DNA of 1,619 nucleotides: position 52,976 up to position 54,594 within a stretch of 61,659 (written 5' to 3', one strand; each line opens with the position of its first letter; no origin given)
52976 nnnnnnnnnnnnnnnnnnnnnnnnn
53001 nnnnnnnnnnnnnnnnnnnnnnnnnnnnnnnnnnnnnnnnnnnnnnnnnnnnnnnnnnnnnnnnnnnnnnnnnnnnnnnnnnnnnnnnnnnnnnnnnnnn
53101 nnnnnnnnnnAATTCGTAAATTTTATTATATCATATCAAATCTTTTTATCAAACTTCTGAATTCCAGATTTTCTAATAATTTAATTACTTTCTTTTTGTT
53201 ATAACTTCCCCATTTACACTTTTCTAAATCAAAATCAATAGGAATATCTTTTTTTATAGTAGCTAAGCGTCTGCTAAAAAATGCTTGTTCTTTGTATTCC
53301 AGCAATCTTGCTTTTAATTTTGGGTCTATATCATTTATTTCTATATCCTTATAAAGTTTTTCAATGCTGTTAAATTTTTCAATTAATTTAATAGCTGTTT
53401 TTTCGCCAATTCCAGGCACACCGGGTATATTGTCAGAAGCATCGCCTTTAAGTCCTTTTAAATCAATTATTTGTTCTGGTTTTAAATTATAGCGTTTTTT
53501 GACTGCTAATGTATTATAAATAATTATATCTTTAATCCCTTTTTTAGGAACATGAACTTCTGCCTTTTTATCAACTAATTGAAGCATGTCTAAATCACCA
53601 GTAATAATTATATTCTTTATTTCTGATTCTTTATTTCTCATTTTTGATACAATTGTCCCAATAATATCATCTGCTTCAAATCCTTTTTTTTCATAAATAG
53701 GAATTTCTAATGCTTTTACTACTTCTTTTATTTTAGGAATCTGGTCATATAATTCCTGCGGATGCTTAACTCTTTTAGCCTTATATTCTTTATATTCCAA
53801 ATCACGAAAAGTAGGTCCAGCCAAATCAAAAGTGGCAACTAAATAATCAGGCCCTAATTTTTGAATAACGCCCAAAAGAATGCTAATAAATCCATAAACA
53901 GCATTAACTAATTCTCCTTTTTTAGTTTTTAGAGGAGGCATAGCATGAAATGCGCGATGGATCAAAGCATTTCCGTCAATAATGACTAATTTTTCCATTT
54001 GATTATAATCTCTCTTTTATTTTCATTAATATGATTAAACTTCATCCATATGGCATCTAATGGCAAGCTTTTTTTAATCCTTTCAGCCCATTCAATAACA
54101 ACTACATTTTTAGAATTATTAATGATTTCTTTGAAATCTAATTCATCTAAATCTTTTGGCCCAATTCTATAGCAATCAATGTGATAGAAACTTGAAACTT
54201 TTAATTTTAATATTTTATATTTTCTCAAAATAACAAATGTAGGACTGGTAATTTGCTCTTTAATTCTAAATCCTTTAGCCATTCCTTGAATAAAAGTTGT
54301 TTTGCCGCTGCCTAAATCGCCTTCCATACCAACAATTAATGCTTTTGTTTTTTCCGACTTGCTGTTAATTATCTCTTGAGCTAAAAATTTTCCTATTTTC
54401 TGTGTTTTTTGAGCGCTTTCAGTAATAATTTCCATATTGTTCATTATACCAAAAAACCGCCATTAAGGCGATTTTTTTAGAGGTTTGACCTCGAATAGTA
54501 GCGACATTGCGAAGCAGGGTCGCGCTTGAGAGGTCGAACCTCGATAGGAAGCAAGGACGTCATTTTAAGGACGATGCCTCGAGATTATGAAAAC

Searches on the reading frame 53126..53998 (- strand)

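Call 8: search_protein_families(library=pfam, proteins=[window:53126-53998:-], max_evalue=0.01)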
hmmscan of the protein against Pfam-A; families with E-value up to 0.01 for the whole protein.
window:53126-53998:- (290 aa): 4 families
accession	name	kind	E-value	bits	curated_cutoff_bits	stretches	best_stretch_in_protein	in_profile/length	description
PF02739.22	5_3_exonuc_N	-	2.3e-51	174.2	34.3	1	3-170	1-163/164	5'-3' exonuclease, N-terminal resolvase-like domain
PF01367.25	5_3_exonuc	-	2e-34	118.4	40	1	173-268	2-96/97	5'-3' exonuclease, C-terminal SAM fold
PF14520.12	HHH_5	-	0.00024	22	27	1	193-216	6-30/57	Helix-hairpin-helix domain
PF12826.13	HHH_2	-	0.0041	17.7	27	0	193-217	7-31/64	Helix-hairpin-helix motif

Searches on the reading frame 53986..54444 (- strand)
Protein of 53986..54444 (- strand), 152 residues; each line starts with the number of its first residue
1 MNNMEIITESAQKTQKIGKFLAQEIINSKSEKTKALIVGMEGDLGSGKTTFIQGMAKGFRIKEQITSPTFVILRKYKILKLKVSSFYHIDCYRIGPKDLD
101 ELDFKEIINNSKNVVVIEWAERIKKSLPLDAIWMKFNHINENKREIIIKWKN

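Call 8: search_protein_families(library=pfam, proteins=[window:53986-54444:-], max_evalue=0.01)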
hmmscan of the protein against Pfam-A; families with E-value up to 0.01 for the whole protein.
window:53986-54444:- (152 aa): 1 family
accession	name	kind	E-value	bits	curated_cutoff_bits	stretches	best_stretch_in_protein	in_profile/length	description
PF02367.23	TsaE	-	1.5e-33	115.9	26.6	1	9-146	2-128/128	Threonylcarbamoyl adenosine biosynthesis protein TsaE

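Call 17: find_encoding_contigs(protein=window:53986-54444:-, flank=10000, max_places=10)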
Protein window:53986-54444:- (152 aa): no gene with exactly this product is on record in the collection.

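Call 21: find_encoding_contigs(protein=window:53986-54435:-, flank=10000, max_places=10)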
Protein window:53986-54435:- (149 aa): 8 contigs read that carry it; 5 places shown.
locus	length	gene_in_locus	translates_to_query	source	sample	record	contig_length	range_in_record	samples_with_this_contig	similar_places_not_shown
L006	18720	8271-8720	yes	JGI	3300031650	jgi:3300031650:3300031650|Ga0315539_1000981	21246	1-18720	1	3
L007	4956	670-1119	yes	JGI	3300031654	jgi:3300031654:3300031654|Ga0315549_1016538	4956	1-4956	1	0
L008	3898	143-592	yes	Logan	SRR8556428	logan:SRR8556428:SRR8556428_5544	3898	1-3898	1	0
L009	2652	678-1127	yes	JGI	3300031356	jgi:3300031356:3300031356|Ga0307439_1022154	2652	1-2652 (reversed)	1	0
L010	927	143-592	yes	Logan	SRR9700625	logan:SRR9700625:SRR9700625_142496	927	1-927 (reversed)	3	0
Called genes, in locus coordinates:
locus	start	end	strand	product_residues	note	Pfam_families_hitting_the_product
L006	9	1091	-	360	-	PF13518:HTH_28 (weak), PF13565:HTH_32 (weak), PF00665:rve, PF13683:rve_3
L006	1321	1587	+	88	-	PF01402:RHH_1 (weak)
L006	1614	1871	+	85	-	PF15738:YafQ_toxin (weak), PF06769:YoeB_toxin (weak), PF05015:HigB-like_toxin (weak)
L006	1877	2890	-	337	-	PF05496:RuvB_N, PF06068:TIP49 (weak), PF00004:AAA, PF00910:RNA_helicase (faint), PF07728:AAA_5 (weak), PF17864:AAA_lid_4, PF05491:WHD_RuvB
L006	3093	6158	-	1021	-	PF05157:MshEN (faint), PF13401:AAA_22 (faint), PF25199:nSTAND_NTPase5 (faint), PF00437:T2SSE, PF01637:ATPase_2 (faint), PF12775:AAA_7 (faint), PF13173:AAA_14 (faint), PF00437:T2SSE, +3 more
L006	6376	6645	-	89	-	PF00565:SNase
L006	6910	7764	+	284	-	PF12844:HTH_19, PF13560:HTH_31, PF01381:HTH_3, PF13443:HTH_26 (weak), PF13274:SocA_Panacea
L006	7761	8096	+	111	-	PF02452:PemK_toxin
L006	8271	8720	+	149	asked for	PF02367:TsaE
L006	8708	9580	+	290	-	PF02739:5_3_exonuc_N, PF01367:5_3_exonuc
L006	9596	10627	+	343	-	PF11258:DUF3048, PF17479:DUF3048_C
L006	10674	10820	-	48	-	-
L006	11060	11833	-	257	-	-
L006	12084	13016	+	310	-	PF06144:DNA_pol3_delta, PF21694:DNA_pol3_delta_C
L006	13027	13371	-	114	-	PF00453:Ribosomal_L20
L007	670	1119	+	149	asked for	PF02367:TsaE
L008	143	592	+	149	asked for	PF02367:TsaE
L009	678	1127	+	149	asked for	PF02367:TsaE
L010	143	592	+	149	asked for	PF02367:TsaE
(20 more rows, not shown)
